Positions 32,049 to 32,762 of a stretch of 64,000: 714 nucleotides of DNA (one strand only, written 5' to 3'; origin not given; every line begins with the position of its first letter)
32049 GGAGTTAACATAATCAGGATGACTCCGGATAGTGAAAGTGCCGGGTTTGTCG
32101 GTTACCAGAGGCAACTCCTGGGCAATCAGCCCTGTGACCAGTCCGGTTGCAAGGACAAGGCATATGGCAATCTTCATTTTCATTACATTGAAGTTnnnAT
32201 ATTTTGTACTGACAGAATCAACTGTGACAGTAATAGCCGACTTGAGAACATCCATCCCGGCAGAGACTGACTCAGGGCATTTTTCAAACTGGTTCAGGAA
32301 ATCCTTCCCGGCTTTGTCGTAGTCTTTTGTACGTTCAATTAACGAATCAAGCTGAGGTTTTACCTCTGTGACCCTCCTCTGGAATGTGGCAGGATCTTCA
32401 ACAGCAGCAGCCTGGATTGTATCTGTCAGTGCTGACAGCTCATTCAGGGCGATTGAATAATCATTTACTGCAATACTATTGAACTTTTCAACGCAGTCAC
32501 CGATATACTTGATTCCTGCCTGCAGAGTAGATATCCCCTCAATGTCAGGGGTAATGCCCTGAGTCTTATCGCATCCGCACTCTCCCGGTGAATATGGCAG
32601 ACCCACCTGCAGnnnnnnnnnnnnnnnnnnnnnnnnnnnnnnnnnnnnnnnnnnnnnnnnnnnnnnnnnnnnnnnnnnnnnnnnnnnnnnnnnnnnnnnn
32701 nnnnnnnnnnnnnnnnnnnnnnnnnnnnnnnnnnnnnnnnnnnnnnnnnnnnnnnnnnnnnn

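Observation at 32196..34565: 789-aa secreted protein combining Ig-like domains, a Gly/Ala-rich glycine-zipper-like hydrophobic segment and a TonB-like proline-rich spacer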

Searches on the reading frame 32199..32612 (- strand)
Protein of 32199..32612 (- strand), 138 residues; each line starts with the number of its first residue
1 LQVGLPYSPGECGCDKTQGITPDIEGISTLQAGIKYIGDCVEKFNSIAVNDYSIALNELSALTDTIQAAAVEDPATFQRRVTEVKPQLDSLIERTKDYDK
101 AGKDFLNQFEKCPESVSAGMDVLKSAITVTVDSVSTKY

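Call 38: find_homologous_proteins(query=window:32199-32612:-, max_evalue=0.01)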
Query window:32199-32612:- (138 aa): 4 proteins with E <= 0.01 among 22 candidates.
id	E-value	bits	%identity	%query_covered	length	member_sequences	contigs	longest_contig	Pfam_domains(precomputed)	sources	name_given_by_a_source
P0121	3.4e-54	200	71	99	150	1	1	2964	-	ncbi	ncbi:MAG: hypothetical protein WAL94_11855, partial [Bacteroidales bacterium]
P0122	2.4e-51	191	68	97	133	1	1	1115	-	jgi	jgi:hypothetical protein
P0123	7.1e-36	141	52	99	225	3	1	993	-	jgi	-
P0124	4.5e-25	106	52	76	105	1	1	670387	-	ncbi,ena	-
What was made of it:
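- Tried and rejected: A word-indexed homolog search with the C-terminal domain alone returned only 4 fragments; that search was wasted (call 38).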

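Call 46: search_protein_representatives(alignment_id=A2)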
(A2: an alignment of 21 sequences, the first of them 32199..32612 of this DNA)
Query: 21 sequences, 138 profile positions. Proteins with E-value up to 0.001 (for the whole library): 60; up to 1e-10: 47; up to 1e-30: 23. The best 60 are listed.
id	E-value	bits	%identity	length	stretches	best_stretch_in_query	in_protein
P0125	5.0e-56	204.8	-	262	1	1-138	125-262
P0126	3.1e-55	202.2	-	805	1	1-138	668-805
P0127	2.3e-54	199.4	-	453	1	1-138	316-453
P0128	6.0e-54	198.0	-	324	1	1-138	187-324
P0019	9.4e-53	194.2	-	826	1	1-138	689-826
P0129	1.4e-52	193.6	-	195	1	1-138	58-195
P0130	3.7e-52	192.2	-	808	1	1-138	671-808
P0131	2.5e-50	186.3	-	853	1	1-138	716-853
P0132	1.8e-48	180.3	-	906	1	2-138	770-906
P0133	3.3e-48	179.4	-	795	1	3-138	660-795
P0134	1.1e-47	177.8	-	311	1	1-138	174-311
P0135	1.7e-47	177.1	-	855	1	2-138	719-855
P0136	2.7e-47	176.5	-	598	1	1-138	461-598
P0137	2.9e-46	173.1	-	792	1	2-138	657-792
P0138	8.5e-43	161.9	-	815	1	1-138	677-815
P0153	4.2e-21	91.6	-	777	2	17-123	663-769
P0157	2.5e-17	79.4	-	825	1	16-118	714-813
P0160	2.2e-15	73.1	-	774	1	2-128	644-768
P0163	1.4e-14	70.5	-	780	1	2-113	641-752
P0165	5.1e-14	68.7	-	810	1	2-126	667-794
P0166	8.3e-14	68.0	-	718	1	2-123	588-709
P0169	7.7e-11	58.4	-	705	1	4-116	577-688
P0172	8.4e-08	48.5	-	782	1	3-125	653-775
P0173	1.2e-07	48.0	-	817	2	29-125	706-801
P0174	3.6e-07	46.5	-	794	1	11-121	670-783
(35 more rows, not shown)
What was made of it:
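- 32199..32612 (-): C-terminal domain (res 652-789): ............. motif plus a three-helix bundle with 4 invariant Cys. Exclusive to this family. The profile search of 1.84e9 proteins gave 60 hits, mostly T-like proteins or fragments with the domain at the C-terminus (call 46).
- The C-terminal domain is exclusive to the family and lies at the C-terminus in nearly all hits (call 46).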

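Call 47: search_protein_families(library=pfam, proteins=[P0153, P0157, P0160, P0163, P0165, P0166, P0169, P0172, P0173, P0174], max_evalue=0.01)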
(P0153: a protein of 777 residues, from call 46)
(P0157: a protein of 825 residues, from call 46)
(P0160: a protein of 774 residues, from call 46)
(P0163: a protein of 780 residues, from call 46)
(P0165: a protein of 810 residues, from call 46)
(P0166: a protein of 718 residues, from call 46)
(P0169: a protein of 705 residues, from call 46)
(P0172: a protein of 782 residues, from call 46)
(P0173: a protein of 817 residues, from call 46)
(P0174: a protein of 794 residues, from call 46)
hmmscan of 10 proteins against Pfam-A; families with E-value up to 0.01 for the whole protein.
P0153 (777 aa): 0 families

P0157 (825 aa): 0 families

P0160 (774 aa): 0 families

P0163 (780 aa): 0 families

P0165 (810 aa): 0 families

P0166 (718 aa): 1 family
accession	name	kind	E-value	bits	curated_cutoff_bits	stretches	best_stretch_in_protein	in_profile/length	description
PF15615.11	TerB_C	-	0.006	17.2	26.3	0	516-580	21-80/148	TerB-C domain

P0169 (705 aa): 0 families

P0172 (782 aa): 0 families

P0173 (817 aa): 1 family
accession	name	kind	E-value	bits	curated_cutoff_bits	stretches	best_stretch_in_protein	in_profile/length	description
PF16640.11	Big_3_5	-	0.0043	18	35.5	0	242-306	17-84/88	Bacterial Ig-like domain (group 3)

P0174 (794 aa): 0 families
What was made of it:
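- Tried and rejected: Distant family members have no Pfam domains (call 47).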
